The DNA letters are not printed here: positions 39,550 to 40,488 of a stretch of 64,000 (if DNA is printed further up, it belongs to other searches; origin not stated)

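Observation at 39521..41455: Convergent putative restriction-modification pair with a coupled small charged protein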

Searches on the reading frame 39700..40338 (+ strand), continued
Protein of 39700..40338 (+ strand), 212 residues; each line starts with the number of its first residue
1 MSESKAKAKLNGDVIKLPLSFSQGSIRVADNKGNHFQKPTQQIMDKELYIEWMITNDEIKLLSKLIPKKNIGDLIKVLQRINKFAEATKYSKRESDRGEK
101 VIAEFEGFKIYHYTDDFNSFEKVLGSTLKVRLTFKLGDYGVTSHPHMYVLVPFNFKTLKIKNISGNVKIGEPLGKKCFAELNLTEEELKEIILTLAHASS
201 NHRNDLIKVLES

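Call 47: search_protein_families(library=pfam, proteins=[P0244, P0252, P0254, P0258, P0259, P0261, P0262, P0232, P0229, P0093], max_evalue=1)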
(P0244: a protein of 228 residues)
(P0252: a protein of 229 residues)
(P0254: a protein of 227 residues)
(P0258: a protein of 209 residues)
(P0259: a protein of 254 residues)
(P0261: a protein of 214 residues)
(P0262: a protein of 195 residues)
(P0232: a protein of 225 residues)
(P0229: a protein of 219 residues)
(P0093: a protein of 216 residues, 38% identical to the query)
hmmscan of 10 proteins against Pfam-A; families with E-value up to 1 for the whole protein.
P0244 (228 aa): 1 family
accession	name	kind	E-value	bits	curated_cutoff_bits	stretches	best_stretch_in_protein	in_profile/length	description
PF23325.1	TPR_28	-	0.03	14.4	27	1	25-52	138-165/185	GBF1-like, tetratrico peptide repeats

P0252 (229 aa): 1 family
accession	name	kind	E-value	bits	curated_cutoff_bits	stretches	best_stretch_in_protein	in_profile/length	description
PF09522.15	RE_R_Pab1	-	4.9e-10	40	25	1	120-225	9-117/119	R.Pab1 restriction endonuclease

P0254 (227 aa): 2 families
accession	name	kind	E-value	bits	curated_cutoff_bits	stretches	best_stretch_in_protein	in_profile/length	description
PF09522.15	RE_R_Pab1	-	9.4e-11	42.3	25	1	123-219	15-119/119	R.Pab1 restriction endonuclease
PF05044.18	HPD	-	0.012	15.9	25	1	102-200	24-117/154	Homeo-prospero domain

P0258 (209 aa): 1 family
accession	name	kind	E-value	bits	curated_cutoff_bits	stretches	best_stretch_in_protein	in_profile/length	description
PF09522.15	RE_R_Pab1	-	2.5e-10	40.9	25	1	113-207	21-119/119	R.Pab1 restriction endonuclease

P0259 (254 aa): 1 family
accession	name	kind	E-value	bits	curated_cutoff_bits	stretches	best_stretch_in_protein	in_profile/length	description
PF09522.15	RE_R_Pab1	-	8.5e-13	48.9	25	1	182-251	50-119/119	R.Pab1 restriction endonuclease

P0261 (214 aa): 1 family
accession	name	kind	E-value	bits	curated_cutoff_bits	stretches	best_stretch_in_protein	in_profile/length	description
PF09522.15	RE_R_Pab1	-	6.2e-08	33.2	25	1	135-211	40-117/119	R.Pab1 restriction endonuclease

P0262 (195 aa): 1 family
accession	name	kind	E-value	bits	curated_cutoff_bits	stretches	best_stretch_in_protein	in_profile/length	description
PF09522.15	RE_R_Pab1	-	5.8e-14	52.7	25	1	104-194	23-116/119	R.Pab1 restriction endonuclease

P0232 (225 aa): 2 families
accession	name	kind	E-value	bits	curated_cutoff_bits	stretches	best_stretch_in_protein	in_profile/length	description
PF13758.11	Prefoldin_3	-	0.091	13.3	23.4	1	75-116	45-86/99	Prefoldin subunit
PF21964.2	NSF_ATPase_lid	-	0.79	10.2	27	0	73-96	14-37/68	NSF, AAA+ ATPase lid domain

P0229 (219 aa): 0 families

P0093 (216 aa): 0 families

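Call 56: search_protein_families(library=padloc, proteins=[window:39700-40338:+], max_evalue=0.01)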
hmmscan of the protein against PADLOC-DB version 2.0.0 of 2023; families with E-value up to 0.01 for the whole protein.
window:39700-40338:+ (212 aa): 1 family
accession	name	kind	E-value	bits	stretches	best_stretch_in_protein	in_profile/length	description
PDLC03538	REase_II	-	0.001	16.7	1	78-212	96-221/226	Type II restriction enzyme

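Call 64: search_protein_families(library=phrogs, proteins=[window:39700-40338:+], max_evalue=0.01)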
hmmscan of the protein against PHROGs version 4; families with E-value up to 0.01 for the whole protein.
window:39700-40338:+ (212 aa): 0 families

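Call 66: find_encoding_contigs(protein=P0254, flank=4000, max_places=4)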
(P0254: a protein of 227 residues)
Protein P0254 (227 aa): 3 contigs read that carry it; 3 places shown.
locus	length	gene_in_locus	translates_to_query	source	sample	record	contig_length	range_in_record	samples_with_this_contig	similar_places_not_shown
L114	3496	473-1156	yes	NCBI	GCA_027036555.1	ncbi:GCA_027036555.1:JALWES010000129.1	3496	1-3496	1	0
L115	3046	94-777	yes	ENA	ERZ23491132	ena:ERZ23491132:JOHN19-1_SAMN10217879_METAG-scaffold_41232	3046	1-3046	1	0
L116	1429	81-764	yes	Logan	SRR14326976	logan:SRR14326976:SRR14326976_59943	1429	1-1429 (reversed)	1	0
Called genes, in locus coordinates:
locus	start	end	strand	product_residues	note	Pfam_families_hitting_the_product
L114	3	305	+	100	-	?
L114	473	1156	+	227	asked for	PF09522:RE_R_Pab1 (weak)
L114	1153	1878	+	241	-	-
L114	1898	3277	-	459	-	PF02384:N6_Mtase, PF13489:Methyltransf_23 (weak), PF07669:Eco57I, PF01420:Methylase_S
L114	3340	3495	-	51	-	?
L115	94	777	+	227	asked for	PF09522:RE_R_Pab1 (weak)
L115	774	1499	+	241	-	-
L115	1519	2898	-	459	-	PF02384:N6_Mtase, PF13489:Methyltransf_23 (weak), PF07669:Eco57I, PF01420:Methylase_S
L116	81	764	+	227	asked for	PF09522:RE_R_Pab1 (weak)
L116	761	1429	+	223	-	?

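Call 68: search_protein_families(library=pfam, proteins=[L114:1898-3277:-, L114:1153-1878:+, P0254], max_evalue=0.01)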
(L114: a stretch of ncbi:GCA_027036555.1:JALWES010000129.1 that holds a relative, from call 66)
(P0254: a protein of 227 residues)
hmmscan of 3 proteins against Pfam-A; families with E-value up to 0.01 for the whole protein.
L114:1898-3277:- (459 aa): 6 families
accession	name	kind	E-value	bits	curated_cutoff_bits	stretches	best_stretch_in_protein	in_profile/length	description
PF02384.22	N6_Mtase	-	4.8e-25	89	20.4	1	9-217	19-243/311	N-6 DNA Methylase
PF07669.17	Eco57I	-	1.6e-12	48.3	25.3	1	97-188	71-165/171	Eco57I restriction-modification methylase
PF01420.25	Methylase_S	-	1.2e-08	35.8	22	1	261-412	7-140/168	Type I restriction modification DNA specificity domain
PF13489.12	Methyltransf_23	-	1.2e-05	25.6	27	1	45-105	27-86/164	Methyltransferase domain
PF08241.18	Methyltransf_11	-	0.00043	21.3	21.2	1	46-105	2-65/95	Methyltransferase domain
PF13649.12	Methyltransf_25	-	0.0026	18.8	27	1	46-106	3-70/97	Methyltransferase domain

L114:1153-1878:+ (241 aa): 1 family
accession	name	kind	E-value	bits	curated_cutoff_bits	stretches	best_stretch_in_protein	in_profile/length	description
PF09522.15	RE_R_Pab1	-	7.6e-05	23.3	25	1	141-238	19-119/119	R.Pab1 restriction endonuclease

P0254 (227 aa): 1 family
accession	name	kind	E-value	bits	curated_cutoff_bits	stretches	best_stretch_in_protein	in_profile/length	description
PF09522.15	RE_R_Pab1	-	9.4e-11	42.3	25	1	123-219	15-119/119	R.Pab1 restriction endonuclease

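Call 72: search_dna_similar(query=window:39700-40335:+, collection=phages, mode=protein, max_evalue=0.001, max_rows=10)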
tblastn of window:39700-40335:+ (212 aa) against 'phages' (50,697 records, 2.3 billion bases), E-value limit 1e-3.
No match.

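Call 73: search_dna_similar(query=window:39700-40335:+, collection=plasmids, mode=protein, max_evalue=0.001, max_rows=10)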
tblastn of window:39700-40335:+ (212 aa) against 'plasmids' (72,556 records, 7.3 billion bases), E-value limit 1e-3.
No match.

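Call 74: find_related_loci(query=A2, collection=viral_contigs, flank=5000)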
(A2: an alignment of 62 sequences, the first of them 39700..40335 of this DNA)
Query A2 (212 aa) in viral_contigs; peptide patterns used: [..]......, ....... (x = any residue, [..] = any of these).
13 stretches matched a pattern, but none encodes a relative of the query by tblastn (E <= 1e-3).

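Call 81: fold_search(model_id=the predicted structure, library=viral)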
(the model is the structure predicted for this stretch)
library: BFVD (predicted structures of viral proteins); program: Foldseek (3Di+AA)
matches with E <= 10: 445; with E <= 0.001: 0
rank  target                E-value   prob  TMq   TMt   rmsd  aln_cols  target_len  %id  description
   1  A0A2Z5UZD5            2.1e-01  0.06  0.10  0.10  21.2       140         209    6  Uncharacterized protein [Heliothis virescens ascovirus 3j]
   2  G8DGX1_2              2.1e-01  0.04  0.15  0.05  20.9       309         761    8  (no name in the UniProt tables at hand)
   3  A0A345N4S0            2.7e-01  0.04  0.13  0.10  15.5       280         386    7  (no name in the UniProt tables at hand)
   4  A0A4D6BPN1            3.0e-01  0.02  0.12  0.04  25.1       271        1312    8  DNA-directed RNA polymerase 147 kDa polypeptide [Salmon gill poxvirus]
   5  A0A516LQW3            3.2e-01  0.05  0.15  0.04  18.5       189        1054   11  (no name in the UniProt tables at hand)
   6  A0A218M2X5            3.2e-01  0.04  0.13  0.12  15.3       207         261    9  dUTP diphosphatase [Acidovorax phage ACP17]
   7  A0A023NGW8            3.4e-01  0.20  0.15  0.22  10.1        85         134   18  (no name in the UniProt tables at hand)
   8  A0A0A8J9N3            3.4e-01  0.04  0.12  0.10  23.1       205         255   10  Uncharacterized protein [Ralstonia phage RSL2]
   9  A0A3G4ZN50            3.6e-01  0.08  0.14  0.21  21.2       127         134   13  Uncharacterized protein [Terrestrivirus sp.]
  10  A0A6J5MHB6            3.6e-01  0.08  0.16  0.15  14.5       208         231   12  Uncharacterized protein [uncultured Caudovirales phage]
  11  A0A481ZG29            4.0e-01  0.05  0.12  0.16  15.7       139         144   12  Uncharacterized protein [Pithovirus LCPAC406]
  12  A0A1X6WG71            4.2e-01  0.07  0.13  0.19  16.9       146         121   10  (no name in the UniProt tables at hand)
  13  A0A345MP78            4.2e-01  0.03  0.14  0.08  26.6       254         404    8  (no name in the UniProt tables at hand)
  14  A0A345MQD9            5.3e-01  0.05  0.15  0.07  28.3       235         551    6  (no name in the UniProt tables at hand)
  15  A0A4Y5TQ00            5.3e-01  0.04  0.14  0.14  15.9       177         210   15  (no name in the UniProt tables at hand)
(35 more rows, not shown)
